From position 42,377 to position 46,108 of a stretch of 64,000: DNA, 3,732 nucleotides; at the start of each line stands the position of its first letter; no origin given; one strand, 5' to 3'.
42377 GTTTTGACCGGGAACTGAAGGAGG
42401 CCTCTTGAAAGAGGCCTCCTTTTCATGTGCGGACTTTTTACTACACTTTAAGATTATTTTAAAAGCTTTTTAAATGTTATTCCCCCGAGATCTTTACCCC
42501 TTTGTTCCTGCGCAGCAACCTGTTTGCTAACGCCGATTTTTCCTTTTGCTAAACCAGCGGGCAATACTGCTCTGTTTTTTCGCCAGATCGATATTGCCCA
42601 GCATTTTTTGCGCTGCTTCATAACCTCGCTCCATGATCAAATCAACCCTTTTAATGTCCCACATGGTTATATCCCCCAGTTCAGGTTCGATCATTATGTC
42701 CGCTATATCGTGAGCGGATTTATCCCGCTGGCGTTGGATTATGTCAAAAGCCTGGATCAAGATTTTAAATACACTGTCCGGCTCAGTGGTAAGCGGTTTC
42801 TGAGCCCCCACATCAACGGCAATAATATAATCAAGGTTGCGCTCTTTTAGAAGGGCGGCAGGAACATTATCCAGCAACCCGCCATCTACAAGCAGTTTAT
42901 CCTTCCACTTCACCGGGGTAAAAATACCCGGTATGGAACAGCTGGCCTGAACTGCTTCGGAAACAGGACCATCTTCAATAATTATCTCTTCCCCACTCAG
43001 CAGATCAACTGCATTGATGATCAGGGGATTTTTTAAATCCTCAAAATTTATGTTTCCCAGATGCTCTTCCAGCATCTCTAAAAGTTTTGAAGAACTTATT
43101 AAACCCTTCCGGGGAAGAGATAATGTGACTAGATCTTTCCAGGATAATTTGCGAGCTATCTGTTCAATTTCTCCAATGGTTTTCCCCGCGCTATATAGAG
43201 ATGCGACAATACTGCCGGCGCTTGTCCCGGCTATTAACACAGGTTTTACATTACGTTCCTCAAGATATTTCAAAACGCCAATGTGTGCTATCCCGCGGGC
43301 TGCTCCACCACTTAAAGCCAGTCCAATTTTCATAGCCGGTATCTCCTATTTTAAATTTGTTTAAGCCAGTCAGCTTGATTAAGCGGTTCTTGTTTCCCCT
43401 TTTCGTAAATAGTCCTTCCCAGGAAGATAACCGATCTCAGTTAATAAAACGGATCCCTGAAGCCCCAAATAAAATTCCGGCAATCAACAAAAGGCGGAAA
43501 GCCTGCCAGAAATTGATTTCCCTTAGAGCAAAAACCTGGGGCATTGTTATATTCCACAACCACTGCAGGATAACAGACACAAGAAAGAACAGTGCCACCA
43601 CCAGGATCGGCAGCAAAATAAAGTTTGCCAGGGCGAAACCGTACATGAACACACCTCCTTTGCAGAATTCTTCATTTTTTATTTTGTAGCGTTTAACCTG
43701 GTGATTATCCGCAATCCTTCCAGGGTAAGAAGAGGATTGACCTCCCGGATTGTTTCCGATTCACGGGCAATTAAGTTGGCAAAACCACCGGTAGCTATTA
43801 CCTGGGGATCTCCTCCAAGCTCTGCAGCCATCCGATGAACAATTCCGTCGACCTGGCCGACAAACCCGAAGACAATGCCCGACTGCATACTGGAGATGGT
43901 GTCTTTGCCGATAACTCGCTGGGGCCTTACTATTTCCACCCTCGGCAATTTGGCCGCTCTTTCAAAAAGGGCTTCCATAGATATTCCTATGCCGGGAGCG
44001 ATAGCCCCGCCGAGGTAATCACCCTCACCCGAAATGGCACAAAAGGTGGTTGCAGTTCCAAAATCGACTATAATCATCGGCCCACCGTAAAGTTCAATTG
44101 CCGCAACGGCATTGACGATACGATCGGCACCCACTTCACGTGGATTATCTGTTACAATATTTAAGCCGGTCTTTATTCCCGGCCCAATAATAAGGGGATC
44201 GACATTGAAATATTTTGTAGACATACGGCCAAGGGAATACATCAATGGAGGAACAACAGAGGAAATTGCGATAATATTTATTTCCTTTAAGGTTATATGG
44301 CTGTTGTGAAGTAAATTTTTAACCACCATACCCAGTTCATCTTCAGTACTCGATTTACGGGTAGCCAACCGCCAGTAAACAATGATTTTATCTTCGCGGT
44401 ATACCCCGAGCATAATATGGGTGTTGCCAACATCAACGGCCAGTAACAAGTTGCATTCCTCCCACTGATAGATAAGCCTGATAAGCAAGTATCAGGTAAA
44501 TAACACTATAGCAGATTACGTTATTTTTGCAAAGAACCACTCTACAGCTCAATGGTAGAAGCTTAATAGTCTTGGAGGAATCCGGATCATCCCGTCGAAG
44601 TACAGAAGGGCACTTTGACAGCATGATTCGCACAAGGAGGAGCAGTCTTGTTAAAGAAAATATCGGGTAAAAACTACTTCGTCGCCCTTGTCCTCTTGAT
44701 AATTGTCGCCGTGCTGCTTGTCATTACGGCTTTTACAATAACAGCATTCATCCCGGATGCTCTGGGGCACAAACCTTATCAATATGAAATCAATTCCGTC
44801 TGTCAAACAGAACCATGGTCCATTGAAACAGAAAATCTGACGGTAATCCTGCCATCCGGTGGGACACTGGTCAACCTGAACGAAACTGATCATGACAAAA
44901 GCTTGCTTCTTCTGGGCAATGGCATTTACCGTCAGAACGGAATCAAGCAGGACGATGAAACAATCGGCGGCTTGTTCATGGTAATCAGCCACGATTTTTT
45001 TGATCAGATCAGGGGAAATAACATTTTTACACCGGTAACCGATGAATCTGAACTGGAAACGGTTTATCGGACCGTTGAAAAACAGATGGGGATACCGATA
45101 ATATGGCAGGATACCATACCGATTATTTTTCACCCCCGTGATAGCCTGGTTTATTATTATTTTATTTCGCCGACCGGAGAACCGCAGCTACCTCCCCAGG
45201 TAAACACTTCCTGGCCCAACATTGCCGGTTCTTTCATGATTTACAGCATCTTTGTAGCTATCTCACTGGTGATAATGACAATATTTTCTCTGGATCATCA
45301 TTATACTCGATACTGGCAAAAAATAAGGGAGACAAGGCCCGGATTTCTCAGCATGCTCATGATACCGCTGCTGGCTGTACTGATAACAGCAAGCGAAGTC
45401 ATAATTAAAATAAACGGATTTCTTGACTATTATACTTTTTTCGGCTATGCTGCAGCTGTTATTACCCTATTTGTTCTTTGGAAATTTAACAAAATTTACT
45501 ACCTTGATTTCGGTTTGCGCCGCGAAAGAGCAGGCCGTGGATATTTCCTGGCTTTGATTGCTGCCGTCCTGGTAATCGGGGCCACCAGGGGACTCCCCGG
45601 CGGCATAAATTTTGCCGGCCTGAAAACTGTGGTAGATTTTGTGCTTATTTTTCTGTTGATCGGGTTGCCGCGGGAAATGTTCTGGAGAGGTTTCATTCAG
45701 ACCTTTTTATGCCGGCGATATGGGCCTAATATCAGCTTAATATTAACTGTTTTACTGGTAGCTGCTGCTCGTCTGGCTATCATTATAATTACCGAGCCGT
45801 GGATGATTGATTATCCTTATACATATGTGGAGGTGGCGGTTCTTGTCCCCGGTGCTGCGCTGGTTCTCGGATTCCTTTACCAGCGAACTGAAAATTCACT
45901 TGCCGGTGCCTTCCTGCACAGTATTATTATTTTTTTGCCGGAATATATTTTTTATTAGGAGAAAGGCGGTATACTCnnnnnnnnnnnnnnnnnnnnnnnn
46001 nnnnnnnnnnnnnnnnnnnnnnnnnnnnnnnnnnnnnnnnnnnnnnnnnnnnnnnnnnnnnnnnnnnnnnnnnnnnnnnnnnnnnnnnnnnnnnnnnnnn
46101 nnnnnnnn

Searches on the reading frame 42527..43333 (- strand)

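Call 20: search_protein_families(library=pfam, proteins=[window:42527-43333:-], max_evalue=0.00001)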
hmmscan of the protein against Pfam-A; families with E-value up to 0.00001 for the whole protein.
window:42527-43333:- (268 aa): 1 family
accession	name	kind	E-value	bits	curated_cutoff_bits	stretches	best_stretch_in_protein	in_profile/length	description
PF01734.28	Patatin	-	1e-37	130.6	27.7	1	5-161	1-189/191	Patatin-like phospholipase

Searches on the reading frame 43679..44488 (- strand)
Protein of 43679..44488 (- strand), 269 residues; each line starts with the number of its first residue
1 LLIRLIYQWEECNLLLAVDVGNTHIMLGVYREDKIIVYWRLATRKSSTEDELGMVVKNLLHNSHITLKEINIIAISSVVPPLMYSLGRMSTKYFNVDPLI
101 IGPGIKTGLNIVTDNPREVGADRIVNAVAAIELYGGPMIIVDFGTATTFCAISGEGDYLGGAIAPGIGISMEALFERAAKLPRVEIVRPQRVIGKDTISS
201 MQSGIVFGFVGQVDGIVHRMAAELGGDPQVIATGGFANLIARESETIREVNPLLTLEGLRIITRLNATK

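Call 20: search_protein_families(library=pfam, proteins=[window:43679-44488:-], max_evalue=0.00001)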
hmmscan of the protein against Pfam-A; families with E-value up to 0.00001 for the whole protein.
window:43679-44488:- (269 aa): 1 family
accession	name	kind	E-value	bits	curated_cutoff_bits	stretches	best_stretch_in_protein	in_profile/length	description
PF03309.20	Pan_kinase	-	6.1e-78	261.8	24.7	1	15-219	1-205/205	Type III pantothenate kinase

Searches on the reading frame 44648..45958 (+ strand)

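Call 20: search_protein_families(library=pfam, proteins=[window:44648-45958:+], max_evalue=0.00001)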
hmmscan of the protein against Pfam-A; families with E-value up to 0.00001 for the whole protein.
window:44648-45958:+ (436 aa): 1 family
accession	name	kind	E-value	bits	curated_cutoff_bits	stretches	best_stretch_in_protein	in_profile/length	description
PF02517.21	Rce1-like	-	3.7e-08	34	22.4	1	327-427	4-90/93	Type II CAAX prenyl endopeptidase Rce1-like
